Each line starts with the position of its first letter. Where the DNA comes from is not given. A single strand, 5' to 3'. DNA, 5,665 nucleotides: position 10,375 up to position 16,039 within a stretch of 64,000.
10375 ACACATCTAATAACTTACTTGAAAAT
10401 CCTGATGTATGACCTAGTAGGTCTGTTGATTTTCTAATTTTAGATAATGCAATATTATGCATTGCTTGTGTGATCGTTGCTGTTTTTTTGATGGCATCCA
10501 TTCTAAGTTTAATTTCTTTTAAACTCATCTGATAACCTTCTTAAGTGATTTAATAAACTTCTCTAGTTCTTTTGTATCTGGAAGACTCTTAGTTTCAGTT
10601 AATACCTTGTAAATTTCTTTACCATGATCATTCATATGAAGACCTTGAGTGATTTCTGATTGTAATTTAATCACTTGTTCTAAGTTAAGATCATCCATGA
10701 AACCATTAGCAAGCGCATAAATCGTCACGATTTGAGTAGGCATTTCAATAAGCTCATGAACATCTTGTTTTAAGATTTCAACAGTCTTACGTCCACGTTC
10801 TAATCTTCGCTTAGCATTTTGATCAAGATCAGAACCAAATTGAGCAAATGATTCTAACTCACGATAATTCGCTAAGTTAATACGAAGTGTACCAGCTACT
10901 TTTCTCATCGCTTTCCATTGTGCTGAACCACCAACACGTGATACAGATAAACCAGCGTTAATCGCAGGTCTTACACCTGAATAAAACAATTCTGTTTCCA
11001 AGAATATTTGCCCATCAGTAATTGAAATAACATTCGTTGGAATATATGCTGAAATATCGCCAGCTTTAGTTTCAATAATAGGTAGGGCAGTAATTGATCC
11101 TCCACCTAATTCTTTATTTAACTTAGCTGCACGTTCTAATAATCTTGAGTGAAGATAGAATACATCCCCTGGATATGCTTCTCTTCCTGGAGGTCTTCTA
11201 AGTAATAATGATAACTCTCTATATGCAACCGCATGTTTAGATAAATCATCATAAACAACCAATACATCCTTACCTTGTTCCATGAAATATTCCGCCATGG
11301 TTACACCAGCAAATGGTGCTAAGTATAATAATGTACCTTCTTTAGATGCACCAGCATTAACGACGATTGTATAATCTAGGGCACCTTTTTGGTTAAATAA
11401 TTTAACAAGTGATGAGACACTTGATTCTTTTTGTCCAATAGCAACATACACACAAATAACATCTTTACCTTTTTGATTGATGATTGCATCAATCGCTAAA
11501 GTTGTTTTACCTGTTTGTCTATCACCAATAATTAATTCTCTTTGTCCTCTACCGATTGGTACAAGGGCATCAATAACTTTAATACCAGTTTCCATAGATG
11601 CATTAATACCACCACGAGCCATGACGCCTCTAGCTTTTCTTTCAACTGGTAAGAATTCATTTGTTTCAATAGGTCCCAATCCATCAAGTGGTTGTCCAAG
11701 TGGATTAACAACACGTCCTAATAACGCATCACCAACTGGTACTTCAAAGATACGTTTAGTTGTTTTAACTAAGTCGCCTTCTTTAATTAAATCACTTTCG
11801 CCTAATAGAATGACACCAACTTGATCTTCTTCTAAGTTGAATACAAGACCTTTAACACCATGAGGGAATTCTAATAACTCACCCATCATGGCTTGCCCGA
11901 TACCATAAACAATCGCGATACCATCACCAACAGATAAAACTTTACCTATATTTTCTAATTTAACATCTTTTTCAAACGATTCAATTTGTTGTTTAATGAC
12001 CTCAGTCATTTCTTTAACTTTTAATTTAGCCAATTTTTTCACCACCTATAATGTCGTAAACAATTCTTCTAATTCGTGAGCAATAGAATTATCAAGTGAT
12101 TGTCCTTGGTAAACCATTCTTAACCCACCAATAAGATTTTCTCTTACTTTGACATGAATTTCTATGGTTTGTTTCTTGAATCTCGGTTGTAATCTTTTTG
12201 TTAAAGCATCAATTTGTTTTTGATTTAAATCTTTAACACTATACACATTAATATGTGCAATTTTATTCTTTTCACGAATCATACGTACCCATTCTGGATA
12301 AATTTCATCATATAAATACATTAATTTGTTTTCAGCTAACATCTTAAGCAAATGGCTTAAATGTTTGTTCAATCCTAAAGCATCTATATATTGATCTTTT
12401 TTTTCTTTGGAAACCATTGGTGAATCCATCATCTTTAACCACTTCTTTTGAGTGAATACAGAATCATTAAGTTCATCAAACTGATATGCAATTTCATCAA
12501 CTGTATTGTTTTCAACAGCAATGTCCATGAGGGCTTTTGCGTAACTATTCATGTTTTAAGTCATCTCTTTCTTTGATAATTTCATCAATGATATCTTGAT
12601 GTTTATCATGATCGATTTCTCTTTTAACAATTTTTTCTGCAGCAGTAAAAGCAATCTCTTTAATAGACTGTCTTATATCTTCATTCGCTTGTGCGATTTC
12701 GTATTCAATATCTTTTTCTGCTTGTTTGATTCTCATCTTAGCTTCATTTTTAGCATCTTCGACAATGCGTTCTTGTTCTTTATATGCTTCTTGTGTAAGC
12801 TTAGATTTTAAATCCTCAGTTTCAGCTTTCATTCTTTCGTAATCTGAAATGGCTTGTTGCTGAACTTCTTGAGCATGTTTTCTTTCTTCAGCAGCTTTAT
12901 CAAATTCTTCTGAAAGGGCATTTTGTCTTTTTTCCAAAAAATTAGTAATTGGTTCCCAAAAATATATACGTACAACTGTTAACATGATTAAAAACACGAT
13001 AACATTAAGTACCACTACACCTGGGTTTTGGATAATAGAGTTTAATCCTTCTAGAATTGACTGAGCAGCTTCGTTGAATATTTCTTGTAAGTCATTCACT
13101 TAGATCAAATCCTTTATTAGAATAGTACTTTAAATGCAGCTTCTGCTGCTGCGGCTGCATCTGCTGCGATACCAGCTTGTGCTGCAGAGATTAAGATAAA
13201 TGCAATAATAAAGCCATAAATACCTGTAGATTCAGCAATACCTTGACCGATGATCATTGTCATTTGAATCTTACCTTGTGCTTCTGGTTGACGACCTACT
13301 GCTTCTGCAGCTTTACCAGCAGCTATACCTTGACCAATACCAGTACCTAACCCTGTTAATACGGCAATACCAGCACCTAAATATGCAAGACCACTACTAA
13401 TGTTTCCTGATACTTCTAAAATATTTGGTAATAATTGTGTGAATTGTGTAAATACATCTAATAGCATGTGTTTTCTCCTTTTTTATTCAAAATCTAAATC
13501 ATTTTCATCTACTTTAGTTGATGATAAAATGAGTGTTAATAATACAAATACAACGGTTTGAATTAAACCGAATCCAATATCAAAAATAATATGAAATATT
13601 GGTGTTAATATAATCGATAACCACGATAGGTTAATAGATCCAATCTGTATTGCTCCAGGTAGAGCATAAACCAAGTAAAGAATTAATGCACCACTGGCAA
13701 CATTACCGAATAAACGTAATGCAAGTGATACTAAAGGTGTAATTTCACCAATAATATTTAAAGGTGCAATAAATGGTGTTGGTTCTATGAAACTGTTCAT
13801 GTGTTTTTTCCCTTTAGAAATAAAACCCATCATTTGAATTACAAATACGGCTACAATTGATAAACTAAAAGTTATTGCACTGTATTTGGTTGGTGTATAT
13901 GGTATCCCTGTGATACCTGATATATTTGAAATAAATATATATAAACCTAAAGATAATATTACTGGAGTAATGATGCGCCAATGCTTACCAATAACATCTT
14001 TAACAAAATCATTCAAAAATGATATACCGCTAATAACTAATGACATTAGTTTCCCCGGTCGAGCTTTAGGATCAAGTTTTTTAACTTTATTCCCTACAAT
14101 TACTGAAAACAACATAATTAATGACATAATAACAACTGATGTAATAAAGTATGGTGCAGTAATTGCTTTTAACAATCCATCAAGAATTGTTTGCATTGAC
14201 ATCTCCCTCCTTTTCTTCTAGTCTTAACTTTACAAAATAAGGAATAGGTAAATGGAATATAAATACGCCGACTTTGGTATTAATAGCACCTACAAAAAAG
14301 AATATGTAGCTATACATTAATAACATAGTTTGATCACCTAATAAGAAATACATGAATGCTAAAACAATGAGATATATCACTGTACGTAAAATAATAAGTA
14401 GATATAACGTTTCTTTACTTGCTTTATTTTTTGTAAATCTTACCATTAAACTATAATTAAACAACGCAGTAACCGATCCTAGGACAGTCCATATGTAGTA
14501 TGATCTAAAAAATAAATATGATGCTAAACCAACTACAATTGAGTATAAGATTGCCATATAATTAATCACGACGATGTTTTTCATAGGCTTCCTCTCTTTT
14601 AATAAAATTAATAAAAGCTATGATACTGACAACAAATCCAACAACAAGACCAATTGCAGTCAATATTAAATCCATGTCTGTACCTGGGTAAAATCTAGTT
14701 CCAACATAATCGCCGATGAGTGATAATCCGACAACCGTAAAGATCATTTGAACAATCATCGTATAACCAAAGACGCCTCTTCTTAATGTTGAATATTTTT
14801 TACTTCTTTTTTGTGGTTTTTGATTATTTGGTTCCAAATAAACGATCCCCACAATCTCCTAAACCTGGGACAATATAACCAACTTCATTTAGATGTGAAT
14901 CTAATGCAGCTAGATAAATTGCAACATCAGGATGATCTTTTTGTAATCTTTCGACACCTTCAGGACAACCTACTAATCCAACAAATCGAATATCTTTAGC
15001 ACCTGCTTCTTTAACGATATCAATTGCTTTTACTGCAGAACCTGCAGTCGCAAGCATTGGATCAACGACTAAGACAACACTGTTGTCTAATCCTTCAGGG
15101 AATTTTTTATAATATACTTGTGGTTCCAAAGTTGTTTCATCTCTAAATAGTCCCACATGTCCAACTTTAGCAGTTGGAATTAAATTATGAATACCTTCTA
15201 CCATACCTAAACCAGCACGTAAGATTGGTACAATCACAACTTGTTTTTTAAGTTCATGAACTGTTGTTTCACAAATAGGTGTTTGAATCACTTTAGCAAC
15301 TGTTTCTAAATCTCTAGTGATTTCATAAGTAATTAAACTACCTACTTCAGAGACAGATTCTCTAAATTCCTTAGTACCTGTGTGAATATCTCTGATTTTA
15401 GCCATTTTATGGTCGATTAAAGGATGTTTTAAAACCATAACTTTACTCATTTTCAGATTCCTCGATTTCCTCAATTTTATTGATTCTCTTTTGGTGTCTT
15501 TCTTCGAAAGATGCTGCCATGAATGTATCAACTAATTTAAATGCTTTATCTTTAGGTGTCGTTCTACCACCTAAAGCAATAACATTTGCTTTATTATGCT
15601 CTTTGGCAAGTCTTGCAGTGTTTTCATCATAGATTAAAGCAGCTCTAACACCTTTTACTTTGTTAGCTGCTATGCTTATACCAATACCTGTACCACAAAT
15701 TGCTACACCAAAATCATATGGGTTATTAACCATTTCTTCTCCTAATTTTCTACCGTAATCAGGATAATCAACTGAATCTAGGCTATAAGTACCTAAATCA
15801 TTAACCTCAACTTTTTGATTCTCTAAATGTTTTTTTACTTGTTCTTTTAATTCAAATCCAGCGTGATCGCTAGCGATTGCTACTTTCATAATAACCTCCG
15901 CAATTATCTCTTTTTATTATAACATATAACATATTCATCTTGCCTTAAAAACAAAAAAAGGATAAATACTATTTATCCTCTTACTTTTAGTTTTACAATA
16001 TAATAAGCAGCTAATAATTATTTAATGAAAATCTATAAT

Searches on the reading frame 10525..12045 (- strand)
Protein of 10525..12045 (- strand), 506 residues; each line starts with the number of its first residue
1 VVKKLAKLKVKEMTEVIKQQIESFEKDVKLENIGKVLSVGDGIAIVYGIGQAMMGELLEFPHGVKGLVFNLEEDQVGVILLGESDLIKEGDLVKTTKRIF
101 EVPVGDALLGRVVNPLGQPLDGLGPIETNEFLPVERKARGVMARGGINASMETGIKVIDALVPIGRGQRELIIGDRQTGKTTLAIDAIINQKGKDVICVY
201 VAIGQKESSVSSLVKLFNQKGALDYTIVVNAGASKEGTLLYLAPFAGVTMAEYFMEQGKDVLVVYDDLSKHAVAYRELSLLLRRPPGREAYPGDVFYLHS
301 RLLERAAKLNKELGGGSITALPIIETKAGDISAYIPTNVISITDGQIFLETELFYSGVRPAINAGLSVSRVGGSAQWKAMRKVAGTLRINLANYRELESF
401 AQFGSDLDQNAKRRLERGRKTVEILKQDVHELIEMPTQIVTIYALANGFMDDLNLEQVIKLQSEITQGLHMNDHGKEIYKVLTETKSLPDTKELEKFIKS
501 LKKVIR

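Call 70: search_protein_families(library=pfam, proteins=[window:10525-12045:-], max_evalue=0.00001)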
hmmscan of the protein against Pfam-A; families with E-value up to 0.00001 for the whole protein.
window:10525-12045:- (506 aa): 3 families
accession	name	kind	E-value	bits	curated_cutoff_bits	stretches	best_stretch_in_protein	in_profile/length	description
PF00006.31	ATP-synt_ab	-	9.1e-84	280.8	29.5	1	154-369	1-213/213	ATP synthase alpha/beta family, nucleotide-binding domain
PF00306.32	ATP-synt_ab_C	-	6.1e-36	124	27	1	376-499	1-124/126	ATP synthase alpha/beta chain, C terminal domain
PF02874.29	ATP-synt_ab_N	-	3.5e-15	56.7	20.9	1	31-96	3-68/69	ATP synthase alpha/beta family, beta-barrel domain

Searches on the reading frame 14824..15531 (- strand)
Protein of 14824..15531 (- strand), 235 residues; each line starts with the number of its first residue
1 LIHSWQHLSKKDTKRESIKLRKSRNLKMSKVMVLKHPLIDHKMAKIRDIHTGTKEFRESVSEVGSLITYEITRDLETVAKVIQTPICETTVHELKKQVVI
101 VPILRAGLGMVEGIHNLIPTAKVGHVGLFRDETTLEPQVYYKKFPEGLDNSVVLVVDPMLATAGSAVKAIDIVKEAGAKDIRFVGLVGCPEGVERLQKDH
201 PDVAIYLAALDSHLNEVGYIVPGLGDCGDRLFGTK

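Call 5: search_protein_families(library=pfam, proteins=[window:14824-15531:-], max_evalue=1)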
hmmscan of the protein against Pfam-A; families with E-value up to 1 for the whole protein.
window:14824-15531:- (235 aa): 3 families
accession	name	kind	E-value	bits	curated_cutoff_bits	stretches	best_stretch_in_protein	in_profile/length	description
PF14681.12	UPRTase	-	3.2e-72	242.8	27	1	33-234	1-206/206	Uracil phosphoribosyltransferase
PF00156.33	Pribosyltran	-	5.9e-10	39.1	26.3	1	95-198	28-135/158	Phosphoribosyl transferase domain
PF24390.1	PRTase-CE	-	0.21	11.9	27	1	127-209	82-169/253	PRTase-CE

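Call 6: search_protein_families(library=ncbifam, proteins=[window:14824-15531:-], max_evalue=1)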
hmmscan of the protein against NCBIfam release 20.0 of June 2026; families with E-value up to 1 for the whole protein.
window:14824-15531:- (235 aa): 14 families
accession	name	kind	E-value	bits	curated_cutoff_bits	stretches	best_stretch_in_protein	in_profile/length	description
NF001097.0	PRK00129.1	equivalog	4.2e-83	278.2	114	1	29-235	2-209/209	uracil phosphoribosyltransferase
TIGR01091.1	upp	equivalog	1e-80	270.3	208.35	1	30-235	1-207/207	uracil phosphoribosyltransferase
TIGR01251.1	ribP_PPkin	subfamily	4.5e-05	22.5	113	1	139-182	199-242/309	ribose-phosphate diphosphokinase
NF002095.0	PRK00934.1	equivalog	8.9e-05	21.8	296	1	150-183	205-238/287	ribose-phosphate diphosphokinase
TIGR01090.1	apt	equivalog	0.0018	18.4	185.85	1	151-189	110-148/169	adenine phosphoribosyltransferase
NF009211.0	PRK12560.1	equivalog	0.005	16.6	188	1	150-179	114-143/187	adenine phosphoribosyltransferase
NF002844.0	PRK03092.1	equivalog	0.005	16.1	438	1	141-184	214-257/326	ribose-phosphate diphosphokinase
NF002636.0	PRK02304.1-5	equivalog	0.0067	15.9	125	1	150-187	117-154/176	adenine phosphoribosyltransferase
NF002320.0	PRK01259.1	subfamily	0.0076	15.7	297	1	150-183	214-247/316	ribose-phosphate diphosphokinase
TIGR01367.1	pyrE_Therm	equivalog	0.0097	15.5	150.25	1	153-210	108-159/187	orotate phosphoribosyltransferase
NF005299.0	PRK06827.1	subfamily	0.0097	14.6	327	1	148-184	263-299/383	phosphoribosylpyrophosphate synthetase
NF003545.0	PRK05205.1-1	equivalog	0.034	13.6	140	1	78-169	9-107/171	bifunctional pyr operon transcriptional regulator/uracil phosphoribosyltransferase PyrR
NF002634.0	PRK02304.1-3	equivalog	0.045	13.4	170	1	152-197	120-167/182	adenine phosphoribosyltransferase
NF006671.0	PRK09219.1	equivalog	0.047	13.2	177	1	151-187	118-153/192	xanthine phosphoribosyltransferase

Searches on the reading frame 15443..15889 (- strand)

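Call 5: search_protein_families(library=pfam, proteins=[window:15443-15889:-], max_evalue=1)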
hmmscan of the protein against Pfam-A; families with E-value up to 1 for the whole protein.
window:15443-15889:- (148 aa): 3 families
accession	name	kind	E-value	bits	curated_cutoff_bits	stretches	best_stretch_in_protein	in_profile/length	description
PF02502.23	LacAB_rpiB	-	2.5e-55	186.7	24.7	1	3-139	1-138/138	Ribose/Galactose Isomerase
PF14272.11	Gly_rich_SFCGS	-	0.042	14.3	27.3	1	48-84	37-73/114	Glycine-rich SFCGS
PF06531.16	DUF1108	-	0.063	14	25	1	10-43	16-49/84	Protein of unknown function (DUF1108)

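Call 6: search_protein_families(library=ncbifam, proteins=[window:15443-15889:-], max_evalue=1)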
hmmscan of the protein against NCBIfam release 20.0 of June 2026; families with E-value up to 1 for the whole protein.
window:15443-15889:- (148 aa): 12 families
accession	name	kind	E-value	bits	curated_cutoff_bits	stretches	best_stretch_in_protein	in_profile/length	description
NF004051.0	PRK05571.1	subfamily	1.7e-57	193.4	135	1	1-144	2-147/149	ribose-5-phosphate isomerase B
TIGR00689.1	rpiB_lacA_lacB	subfamily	5.4e-53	178.8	88.3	1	3-144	1-144/145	RpiB/LacA/LacB family sugar-phosphate isomerase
TIGR01120.1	rpiB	equivalog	1.8e-46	157.7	138.65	1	2-143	1-143/143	ribose 5-phosphate isomerase B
TIGR02133.1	RPI_actino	equivalog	3.4e-43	147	168.2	1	1-143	1-146/148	ribose-5-phosphate isomerase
NF006381.0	PRK08622.1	equivalog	5.7e-41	140.2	234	1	1-147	1-149/171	galactose-6-phosphate isomerase subunit LacB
TIGR01119.1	lacB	equivalog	2.8e-35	121.5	312.55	1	1-146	1-148/171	galactose-6-phosphate isomerase subunit LacB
NF009258.0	PRK12615.1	equivalog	2.5e-32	112.1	325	1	1-145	1-147/171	galactose-6-phosphate isomerase subunit LacB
NF051858.1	EryPhIsonDerIRhiz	equivalog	7.8e-30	103.9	240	1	1-142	1-146/150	D-erythrulose-4-phosphate isomerase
NF006380.0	PRK08621.1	equivalog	4.3e-27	95.2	164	1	1-140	1-139/142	galactose-6-phosphate isomerase subunit LacA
TIGR01118.1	lacA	equivalog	2e-17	63.7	181.1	1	1-139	1-138/141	galactose-6-phosphate isomerase subunit LacA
NF009257.0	PRK12613.1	equivalog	2.8e-15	56.7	243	1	1-140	1-138/141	galactose-6-phosphate isomerase subunit LacA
NF006753.0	PRK09273.1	equivalog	1.8e-06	27.4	137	1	16-106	20-112/211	hypothetical protein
